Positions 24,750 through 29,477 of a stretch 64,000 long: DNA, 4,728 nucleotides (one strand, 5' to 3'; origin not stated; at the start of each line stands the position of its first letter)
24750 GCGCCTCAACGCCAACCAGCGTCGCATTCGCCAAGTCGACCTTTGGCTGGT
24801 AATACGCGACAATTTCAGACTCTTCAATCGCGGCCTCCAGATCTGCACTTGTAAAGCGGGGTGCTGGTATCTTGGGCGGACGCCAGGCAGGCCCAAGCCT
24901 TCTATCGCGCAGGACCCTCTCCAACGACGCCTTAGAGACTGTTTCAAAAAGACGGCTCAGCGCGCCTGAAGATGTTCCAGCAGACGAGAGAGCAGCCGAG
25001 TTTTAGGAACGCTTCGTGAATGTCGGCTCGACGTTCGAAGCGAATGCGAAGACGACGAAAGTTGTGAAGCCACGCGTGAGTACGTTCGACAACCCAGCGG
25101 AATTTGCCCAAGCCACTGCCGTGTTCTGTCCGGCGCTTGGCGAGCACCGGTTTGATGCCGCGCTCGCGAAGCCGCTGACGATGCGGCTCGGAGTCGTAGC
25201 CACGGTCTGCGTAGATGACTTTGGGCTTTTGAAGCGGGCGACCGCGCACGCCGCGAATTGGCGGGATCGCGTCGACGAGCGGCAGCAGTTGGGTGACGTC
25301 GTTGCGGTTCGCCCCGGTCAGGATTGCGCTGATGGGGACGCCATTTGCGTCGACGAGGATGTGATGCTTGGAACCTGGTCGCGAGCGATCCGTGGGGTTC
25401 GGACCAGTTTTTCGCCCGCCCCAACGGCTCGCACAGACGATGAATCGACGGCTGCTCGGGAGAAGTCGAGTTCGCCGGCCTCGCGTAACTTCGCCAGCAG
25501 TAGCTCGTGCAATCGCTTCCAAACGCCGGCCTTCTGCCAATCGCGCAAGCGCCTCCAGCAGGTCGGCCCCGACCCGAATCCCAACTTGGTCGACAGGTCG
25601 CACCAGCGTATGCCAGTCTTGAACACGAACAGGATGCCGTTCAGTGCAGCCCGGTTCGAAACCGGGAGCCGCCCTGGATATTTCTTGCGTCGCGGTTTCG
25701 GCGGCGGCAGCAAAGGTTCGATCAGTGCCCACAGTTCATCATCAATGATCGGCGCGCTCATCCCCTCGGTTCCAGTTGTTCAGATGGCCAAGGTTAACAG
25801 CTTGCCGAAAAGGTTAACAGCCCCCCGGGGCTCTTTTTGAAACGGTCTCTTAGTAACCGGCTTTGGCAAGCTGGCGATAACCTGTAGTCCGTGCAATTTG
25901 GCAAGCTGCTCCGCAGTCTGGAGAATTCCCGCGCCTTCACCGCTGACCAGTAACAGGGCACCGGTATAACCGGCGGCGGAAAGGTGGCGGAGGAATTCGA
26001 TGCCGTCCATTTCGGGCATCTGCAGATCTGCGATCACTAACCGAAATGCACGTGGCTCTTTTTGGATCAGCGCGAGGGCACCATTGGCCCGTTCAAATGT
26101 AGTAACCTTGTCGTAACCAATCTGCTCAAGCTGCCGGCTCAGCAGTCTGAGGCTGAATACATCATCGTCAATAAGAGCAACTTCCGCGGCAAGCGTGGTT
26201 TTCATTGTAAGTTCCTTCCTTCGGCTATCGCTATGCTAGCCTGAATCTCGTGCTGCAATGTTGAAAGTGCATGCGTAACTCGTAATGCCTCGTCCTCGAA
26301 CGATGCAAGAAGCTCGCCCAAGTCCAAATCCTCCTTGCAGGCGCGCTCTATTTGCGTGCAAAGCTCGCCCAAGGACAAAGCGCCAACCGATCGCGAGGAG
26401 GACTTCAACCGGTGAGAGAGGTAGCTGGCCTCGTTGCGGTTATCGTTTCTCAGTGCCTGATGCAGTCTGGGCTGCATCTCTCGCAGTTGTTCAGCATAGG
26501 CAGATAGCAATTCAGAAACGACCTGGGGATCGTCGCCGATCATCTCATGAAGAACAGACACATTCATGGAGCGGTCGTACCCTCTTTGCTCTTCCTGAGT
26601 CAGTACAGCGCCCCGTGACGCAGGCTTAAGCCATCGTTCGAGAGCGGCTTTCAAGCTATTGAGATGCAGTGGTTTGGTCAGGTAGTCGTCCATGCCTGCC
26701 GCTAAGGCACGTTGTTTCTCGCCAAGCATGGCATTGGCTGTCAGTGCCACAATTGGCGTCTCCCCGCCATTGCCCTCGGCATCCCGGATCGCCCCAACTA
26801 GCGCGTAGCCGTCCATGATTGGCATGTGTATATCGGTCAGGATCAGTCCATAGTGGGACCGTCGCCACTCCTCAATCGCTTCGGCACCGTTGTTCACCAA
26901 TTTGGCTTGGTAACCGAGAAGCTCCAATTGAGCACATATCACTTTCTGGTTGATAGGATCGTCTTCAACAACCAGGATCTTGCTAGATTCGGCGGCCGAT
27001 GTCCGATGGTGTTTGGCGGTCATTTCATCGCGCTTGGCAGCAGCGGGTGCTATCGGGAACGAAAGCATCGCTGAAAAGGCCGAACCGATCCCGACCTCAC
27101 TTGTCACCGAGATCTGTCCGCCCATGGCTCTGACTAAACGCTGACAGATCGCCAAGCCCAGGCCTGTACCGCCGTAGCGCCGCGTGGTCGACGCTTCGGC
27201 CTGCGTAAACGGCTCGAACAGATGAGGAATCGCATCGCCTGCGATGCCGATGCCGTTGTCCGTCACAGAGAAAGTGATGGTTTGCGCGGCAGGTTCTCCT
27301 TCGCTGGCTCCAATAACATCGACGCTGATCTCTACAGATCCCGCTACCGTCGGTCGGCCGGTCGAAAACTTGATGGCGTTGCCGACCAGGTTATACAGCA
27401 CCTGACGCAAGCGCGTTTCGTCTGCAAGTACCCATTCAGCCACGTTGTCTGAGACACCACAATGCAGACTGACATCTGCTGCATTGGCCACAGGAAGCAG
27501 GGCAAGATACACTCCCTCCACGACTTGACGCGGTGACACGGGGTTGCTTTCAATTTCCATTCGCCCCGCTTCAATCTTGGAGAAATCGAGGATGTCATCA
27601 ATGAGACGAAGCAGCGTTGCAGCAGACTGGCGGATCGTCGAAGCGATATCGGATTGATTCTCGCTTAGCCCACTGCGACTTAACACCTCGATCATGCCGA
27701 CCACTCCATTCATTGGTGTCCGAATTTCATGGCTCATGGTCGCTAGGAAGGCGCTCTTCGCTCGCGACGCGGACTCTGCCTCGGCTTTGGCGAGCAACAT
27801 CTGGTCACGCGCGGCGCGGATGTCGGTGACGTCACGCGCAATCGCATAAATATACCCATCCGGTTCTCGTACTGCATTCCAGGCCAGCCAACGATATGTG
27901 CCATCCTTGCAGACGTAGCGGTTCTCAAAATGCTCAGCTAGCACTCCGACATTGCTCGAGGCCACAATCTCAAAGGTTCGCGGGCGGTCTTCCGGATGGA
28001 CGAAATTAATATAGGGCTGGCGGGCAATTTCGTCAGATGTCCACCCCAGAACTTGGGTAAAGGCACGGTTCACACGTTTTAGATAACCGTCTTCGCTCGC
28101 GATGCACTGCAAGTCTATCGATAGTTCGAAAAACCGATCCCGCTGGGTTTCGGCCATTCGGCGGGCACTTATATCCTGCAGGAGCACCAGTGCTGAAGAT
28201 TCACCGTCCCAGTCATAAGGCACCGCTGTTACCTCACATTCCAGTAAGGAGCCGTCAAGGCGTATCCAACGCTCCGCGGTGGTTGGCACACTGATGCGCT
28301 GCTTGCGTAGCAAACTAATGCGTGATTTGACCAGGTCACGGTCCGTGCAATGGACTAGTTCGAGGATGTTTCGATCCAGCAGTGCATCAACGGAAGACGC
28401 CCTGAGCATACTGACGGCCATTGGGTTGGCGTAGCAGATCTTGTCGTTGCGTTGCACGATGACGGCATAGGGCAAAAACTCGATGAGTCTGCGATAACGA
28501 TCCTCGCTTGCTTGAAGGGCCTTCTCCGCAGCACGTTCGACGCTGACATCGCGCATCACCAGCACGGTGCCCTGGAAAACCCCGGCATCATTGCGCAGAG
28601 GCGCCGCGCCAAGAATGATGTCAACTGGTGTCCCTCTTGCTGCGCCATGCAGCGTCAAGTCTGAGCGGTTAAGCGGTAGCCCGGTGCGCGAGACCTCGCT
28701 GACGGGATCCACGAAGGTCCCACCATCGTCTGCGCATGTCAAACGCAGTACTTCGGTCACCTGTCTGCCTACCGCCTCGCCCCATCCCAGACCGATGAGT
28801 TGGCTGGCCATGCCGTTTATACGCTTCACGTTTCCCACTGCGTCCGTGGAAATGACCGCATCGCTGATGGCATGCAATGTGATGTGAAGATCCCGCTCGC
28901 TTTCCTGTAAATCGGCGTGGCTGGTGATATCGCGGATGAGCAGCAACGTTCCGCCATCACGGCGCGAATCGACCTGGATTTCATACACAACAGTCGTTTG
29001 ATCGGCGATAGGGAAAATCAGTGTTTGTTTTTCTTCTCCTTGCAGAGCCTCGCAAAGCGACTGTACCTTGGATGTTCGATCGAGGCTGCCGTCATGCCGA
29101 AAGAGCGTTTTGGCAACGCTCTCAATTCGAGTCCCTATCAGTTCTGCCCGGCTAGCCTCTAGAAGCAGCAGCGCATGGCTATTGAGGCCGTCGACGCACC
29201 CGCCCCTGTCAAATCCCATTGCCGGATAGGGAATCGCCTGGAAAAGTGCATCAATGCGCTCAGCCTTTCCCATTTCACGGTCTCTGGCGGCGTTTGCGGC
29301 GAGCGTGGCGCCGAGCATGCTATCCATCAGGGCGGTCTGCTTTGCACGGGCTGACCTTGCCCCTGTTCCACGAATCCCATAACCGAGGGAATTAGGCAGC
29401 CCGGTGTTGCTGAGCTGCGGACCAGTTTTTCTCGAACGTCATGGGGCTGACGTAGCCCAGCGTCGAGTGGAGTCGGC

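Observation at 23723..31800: Transposon cargo is a RocS1/RocR-like c-di-GMP signalling pair, and both genes have been knocked out by nested IS insertions (IS5-family in the REC-EAL gene, IS3-family in the hybrid kinase)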

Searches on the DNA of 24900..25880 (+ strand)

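Call 28: search_dna_similar(query=window:24900-25880:+, collection=plasmids, mode=near, max_rows=15)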
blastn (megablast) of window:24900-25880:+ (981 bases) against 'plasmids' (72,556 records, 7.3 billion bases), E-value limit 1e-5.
Records with a match: 27; places in all: 34; records where one place covers at least 80% of the query: 15.
Best place of each record, by identity: >=99% 1; 95-99% 3; 90-95% 6; 80-90% 14; 60-80% 3.
By first word of the organism name: Paraburkholderia 11; Cupriavidus 8; Pandoraea 3; Caballeronia 3; Robbsia 1; Streptomyces 1.
By predicted mobility (MOB-suite, as given by PLSDB): conjugative 12; non-mobilizable 8; mobilizable 7.
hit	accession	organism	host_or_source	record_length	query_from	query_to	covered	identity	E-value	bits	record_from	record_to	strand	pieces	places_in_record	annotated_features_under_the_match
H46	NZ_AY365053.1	Cupriavidus pinatubonensis JMP134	-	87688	33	951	94%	100.0%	0e+0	1698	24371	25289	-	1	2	IS5-like element ISJp4 family transposase | LysR family transcriptional regulator | MFS transporter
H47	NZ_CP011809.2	Pandoraea faecigallinarum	cell culture,chicken dung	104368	32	954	94%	93.0%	0e+0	1345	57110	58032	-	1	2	IS5 family transposase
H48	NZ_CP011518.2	Pandoraea oxalativorans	-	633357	35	954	94%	92.1%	0e+0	1295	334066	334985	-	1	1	IS5 family transposase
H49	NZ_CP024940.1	Paraburkholderia hospita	soil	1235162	29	951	94%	87.8%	0e+0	1079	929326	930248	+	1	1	record has no annotation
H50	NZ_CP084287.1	Caballeronia zhejiangensis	Anasa tristis,Cell culture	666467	32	956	94%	87.0%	0e+0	1042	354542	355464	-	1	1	IS5 family transposase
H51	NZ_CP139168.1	Robbsia andropogonis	Areca catechu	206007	35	951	93%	87.6%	0e+0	1062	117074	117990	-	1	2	IS5 family transposase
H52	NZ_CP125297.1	Paraburkholderia sabiae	Mimosa caesalpiniifolia,cell ...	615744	35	954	94%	86.7%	0e+0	1018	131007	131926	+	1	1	none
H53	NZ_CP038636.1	Cupriavidus oxalaticus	whole organism,sewage sludge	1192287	32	953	94%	86.4%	0e+0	1005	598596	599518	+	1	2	none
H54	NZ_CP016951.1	Cupriavidus taiwanensis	Mimosa,single cell,nodules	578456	94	954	88%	92.3%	0e+0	1225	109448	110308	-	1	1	IS5 family transposase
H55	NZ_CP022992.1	Paraburkholderia aromaticivorans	-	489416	32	954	94%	81.6%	0e+0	761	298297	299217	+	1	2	IS5-like element ISRme6 family transposase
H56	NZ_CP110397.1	Paraburkholderia sp. D15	lichen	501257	31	954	94%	81.0%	0e+0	730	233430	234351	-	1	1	none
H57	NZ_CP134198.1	Paraburkholderia sp. FT54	single cell,Rhizosphere soil of Tomato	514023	31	954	94%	80.9%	0e+0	725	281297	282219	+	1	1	none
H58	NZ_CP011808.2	Pandoraea faecigallinarum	cell culture,chicken dung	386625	35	836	82%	92.7%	0e+0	1168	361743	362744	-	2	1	none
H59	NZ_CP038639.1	Cupriavidus oxalaticus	whole organism,sewage sludge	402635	88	923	85%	88.1%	0e+0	990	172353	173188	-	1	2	IS5 family transposase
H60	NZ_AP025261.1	Paraburkholderia terrae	-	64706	44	921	90%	76.7%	9e-128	464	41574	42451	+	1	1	IS5 family transposase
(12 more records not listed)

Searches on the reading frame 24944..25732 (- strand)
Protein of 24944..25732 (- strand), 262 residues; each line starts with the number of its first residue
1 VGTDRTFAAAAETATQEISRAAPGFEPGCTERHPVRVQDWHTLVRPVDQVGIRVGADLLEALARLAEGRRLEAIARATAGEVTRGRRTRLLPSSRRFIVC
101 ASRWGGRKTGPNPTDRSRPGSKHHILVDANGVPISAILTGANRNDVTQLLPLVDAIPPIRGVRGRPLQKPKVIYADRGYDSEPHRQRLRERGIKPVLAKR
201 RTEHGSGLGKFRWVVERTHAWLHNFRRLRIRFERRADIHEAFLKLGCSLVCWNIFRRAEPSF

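Call 8: search_protein_families(library=pfam, proteins=[window:24944-25732:-], max_evalue=0.01)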
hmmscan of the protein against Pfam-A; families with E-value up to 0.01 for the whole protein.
window:24944-25732:- (262 aa): 2 families
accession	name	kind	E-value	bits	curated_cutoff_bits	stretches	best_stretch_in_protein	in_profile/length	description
PF01609.27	DDE_Tnp_1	-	4e-25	89.2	23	1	106-249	16-198/200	Transposase DDE domain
PF13586.12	DDE_Tnp_1_2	-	3.8e-07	30.9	29.2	1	174-242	2-75/86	Transposase DDE domain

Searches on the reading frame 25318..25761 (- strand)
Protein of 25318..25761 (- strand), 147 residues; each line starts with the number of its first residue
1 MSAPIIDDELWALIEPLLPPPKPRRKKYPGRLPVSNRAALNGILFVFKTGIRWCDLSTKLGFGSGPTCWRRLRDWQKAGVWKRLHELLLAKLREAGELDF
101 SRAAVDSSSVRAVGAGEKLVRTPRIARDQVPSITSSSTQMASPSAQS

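Call 8: search_protein_families(library=pfam, proteins=[window:25318-25761:-], max_evalue=0.01)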
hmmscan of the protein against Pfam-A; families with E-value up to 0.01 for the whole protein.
window:25318-25761:- (147 aa): 1 family
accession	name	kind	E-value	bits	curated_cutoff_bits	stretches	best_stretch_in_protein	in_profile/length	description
PF13340.11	DUF4096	-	3.7e-26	91.6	34.3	1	6-85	1-76/76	Putative transposase of IS4/5 family (DUF4096)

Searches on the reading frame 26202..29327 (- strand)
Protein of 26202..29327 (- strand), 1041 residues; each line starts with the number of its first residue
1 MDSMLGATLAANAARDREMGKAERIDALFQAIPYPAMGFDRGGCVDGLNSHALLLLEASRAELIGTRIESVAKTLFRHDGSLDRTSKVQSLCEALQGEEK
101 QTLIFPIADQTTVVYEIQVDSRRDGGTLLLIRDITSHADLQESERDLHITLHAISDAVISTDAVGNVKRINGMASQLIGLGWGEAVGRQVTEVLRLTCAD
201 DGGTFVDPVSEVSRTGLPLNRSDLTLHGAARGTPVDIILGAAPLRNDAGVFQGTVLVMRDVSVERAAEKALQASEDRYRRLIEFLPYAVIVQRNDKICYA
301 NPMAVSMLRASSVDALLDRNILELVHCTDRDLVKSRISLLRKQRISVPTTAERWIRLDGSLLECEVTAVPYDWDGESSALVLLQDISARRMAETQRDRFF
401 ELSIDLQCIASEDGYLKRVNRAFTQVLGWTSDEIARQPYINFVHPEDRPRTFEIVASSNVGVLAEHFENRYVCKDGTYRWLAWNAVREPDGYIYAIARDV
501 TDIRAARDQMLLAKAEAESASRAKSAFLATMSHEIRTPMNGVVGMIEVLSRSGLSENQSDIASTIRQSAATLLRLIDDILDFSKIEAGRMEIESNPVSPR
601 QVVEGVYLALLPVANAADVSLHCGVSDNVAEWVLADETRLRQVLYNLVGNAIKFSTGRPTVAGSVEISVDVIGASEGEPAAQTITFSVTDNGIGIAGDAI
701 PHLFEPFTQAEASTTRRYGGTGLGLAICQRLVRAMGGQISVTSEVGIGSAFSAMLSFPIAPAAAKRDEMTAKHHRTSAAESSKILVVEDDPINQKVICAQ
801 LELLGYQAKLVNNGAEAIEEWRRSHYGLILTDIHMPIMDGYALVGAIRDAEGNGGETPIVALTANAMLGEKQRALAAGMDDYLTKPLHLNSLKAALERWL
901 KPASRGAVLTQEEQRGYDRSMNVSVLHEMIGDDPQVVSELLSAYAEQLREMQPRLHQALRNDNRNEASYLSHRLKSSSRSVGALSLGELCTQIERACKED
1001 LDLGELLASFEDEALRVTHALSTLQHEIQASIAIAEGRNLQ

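Call 30: list_cluster_members(proteins=[P0003, window:26202-29327:-, window:25780-26205:-, P0001])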
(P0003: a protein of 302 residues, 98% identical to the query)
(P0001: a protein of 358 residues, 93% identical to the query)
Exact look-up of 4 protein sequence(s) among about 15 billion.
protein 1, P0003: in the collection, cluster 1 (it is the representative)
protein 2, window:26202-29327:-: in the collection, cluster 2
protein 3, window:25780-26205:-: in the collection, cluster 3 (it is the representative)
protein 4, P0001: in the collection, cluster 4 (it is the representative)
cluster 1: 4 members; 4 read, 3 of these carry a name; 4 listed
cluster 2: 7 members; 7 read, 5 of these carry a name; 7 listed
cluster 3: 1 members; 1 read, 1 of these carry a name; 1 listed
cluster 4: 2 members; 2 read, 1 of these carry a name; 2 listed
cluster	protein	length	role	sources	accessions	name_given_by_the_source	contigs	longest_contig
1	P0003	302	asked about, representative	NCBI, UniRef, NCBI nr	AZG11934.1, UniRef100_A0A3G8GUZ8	EAL domain-containing protein (plasmid) [Cupriavidus pauculus] | EAL domain-containing protein n=1 Tax=Cupriavidus pauculus TaxID=82633 ... | EAL domain-containing protein [Cupriavidus pauculus]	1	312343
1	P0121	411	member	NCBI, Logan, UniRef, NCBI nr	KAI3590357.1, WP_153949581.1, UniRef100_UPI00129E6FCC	hypothetical protein D9X30_4590 (plasmid) [Cupriavidus sp. U2] | EAL domain-containing response regulator n=1 Tax=Cupriavidus sp. U2 TaxID=2920269 ... | EAL domain-containing response regulator [Cupriavidus sp. U2]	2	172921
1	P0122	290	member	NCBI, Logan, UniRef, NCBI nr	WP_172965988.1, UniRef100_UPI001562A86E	EAL domain-containing protein [Cupriavidus pauculus] | EAL domain-containing protein n=1 Tax=Cupriavidus pauculus TaxID=82633 RepID=UPI001562A86E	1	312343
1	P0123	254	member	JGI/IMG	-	-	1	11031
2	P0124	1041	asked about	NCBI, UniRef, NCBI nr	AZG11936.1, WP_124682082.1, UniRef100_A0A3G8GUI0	PAS domain-containing protein [Cupriavidus pauculus] | Sensory/regulatory protein RpfC n=2 Tax=Cupriavidus TaxID=106589 RepID=A0A3G8GUI0_9BURK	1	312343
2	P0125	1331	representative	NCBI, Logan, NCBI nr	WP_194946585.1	PAS domain S-box protein [Cupriavidus sp. U2]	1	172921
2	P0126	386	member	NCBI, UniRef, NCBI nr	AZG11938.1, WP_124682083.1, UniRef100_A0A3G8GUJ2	cache domain-containing protein [Cupriavidus pauculus] | Cache domain-containing protein n=1 Tax=Cupriavidus pauculus TaxID=82633 ...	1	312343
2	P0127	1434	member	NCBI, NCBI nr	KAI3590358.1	hypothetical protein D9X30_4591 (plasmid) [Cupriavidus sp. U2] | hypothetical protein D9X30_4591 [Cupriavidus sp. U2]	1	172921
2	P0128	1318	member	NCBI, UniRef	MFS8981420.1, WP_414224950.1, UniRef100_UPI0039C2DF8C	ATP-binding protein [Cupriavidus necator] | ATP-binding protein n=1 Tax=Cupriavidus necator TaxID=106590 RepID=UPI0039C2DF8C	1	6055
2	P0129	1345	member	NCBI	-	-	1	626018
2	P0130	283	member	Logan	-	-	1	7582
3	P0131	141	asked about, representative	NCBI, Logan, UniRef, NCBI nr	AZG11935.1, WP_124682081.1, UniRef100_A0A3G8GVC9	response regulator [Cupriavidus pauculus] | Response regulator n=1 Tax=Cupriavidus pauculus TaxID=82633 RepID=A0A3G8GVC9_9BURK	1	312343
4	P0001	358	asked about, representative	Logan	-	-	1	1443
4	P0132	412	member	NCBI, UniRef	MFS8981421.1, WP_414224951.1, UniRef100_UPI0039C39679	EAL domain-containing response regulator [Cupriavidus necator] | EAL domain-containing response regulator n=1 Tax=Cupriavidus necator TaxID=106590 ...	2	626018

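Call 33: find_encoding_contigs(protein=P0121, flank=10000, max_places=4)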
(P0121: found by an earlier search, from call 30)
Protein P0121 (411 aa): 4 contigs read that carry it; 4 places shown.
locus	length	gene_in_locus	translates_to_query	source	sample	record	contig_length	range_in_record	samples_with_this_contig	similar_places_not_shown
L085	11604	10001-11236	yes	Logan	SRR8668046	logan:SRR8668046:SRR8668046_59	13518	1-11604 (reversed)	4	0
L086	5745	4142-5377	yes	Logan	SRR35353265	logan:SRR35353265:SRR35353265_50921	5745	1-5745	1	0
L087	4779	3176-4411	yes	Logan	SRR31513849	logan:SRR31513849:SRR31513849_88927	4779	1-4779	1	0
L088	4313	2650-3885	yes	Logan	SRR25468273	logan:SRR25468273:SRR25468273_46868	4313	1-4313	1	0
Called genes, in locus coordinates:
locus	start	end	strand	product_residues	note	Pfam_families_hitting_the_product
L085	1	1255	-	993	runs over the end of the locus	PF13700:DUF4158, PF01526:DDE_Tnp_Tn3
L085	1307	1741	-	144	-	-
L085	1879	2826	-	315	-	PF11740:KfrA_N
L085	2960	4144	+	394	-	PF00589:Phage_integrase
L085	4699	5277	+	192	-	-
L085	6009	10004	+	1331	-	PF02743:dCache_1, PF00989:PAS, PF13188:PAS_8 (weak), PF08447:PAS_3, PF00512:HisKA, PF02518:HATPase_c, PF00072:Response_reg, PF01627:Hpt, +5 more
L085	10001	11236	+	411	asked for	PF00072:Response_reg, PF00563:EAL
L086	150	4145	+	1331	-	PF02743:dCache_1, PF00989:PAS, PF13188:PAS_8 (weak), PF08447:PAS_3, PF00512:HisKA, PF02518:HATPase_c, PF00072:Response_reg, PF01627:Hpt, +5 more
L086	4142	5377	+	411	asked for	PF00072:Response_reg, PF00563:EAL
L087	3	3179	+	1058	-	?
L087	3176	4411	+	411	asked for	PF00072:Response_reg, PF00563:EAL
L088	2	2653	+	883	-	?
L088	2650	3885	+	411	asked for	PF00072:Response_reg, PF00563:EAL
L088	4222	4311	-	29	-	?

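Call 37: search_solved_structures(query=P0125, max_evalue=1e-15)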
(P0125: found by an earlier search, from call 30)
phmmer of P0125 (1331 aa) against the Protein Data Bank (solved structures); distinct sequences matched with E-value up to 1e-15: 30.
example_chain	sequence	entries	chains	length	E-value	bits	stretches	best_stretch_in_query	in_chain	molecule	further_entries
7p8e_A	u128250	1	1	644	1.9e-61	211.3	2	793-946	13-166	Receiver domain of histidine kinase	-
6qrj_A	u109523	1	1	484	1e-54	189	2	818-1185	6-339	Hybrid kinase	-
7z8n_A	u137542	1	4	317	1.1e-51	179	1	792-1048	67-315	Histidine kinase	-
8u4x_A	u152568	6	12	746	4.2e-30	107.5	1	796-1043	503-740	histidine kinase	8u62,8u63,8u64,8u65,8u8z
7c1j_A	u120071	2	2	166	3e-29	104.7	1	1068-1206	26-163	Histidine kinase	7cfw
4jas_A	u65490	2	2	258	2e-27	98.7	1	810-1044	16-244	Histidine kinase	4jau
3dge_A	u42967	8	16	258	4.9e-26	94.1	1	810-1044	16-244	Sensor protein | Histidine kinase | Sensor histidine kinase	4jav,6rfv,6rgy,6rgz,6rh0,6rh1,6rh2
2c2a_A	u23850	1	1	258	4.9e-26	94.1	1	810-1044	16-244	SENSOR HISTIDINE KINASE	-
5uht_A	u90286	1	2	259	4.9e-26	94.1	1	810-1044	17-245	Sensor histidine kinase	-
6azr_A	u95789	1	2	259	2.4e-25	91.8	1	810-1044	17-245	Sensor histidine kinase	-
6rh7_A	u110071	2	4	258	1.2e-24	89.5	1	810-1044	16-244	Sensor histidine kinase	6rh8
2ayz_A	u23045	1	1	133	3.6e-24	87.9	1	1071-1189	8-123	Sensor kinase protein rcsC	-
2ayx_A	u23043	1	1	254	1.4e-23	85.9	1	1068-1189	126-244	Sensor kinase protein rcsC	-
6dk8_A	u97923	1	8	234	1.9e-23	85.5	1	816-1051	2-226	RetS (Regulator of Exopolysaccharide and Type III Secretion)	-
7n0e_B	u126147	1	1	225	2.7e-23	85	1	814-1044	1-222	Histidine kinase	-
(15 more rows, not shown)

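Call 45: find_encoding_contigs(protein=P0123, flank=10000, max_places=4)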
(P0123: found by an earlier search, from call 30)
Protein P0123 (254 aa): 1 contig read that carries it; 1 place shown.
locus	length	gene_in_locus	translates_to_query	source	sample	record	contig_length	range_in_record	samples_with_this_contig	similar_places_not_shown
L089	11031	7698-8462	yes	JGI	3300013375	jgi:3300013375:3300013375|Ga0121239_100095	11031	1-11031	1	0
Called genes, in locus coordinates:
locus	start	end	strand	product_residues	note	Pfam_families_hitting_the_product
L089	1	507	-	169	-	?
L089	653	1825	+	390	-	PF00589:Phage_integrase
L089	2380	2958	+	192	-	-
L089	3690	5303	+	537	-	-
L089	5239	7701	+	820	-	-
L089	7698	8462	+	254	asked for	PF00072:Response_reg, PF00563:EAL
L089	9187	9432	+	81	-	-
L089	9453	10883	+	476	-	PF12482:DUF3701, PF00589:Phage_integrase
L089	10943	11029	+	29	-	?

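Call 46: find_encoding_contigs(protein=P0130, flank=10000, max_places=6)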
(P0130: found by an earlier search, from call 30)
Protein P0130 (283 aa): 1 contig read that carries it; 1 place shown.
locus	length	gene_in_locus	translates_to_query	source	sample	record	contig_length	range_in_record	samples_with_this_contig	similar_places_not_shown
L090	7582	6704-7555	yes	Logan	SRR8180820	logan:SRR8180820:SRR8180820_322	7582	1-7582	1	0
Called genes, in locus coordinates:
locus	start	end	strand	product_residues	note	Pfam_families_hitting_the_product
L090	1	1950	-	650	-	?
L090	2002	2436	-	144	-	-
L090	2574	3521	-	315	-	PF11740:KfrA_N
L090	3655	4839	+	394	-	PF00589:Phage_integrase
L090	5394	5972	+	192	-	-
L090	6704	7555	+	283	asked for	PF02743:dCache_1, PF22588:dCache_1_like (faint)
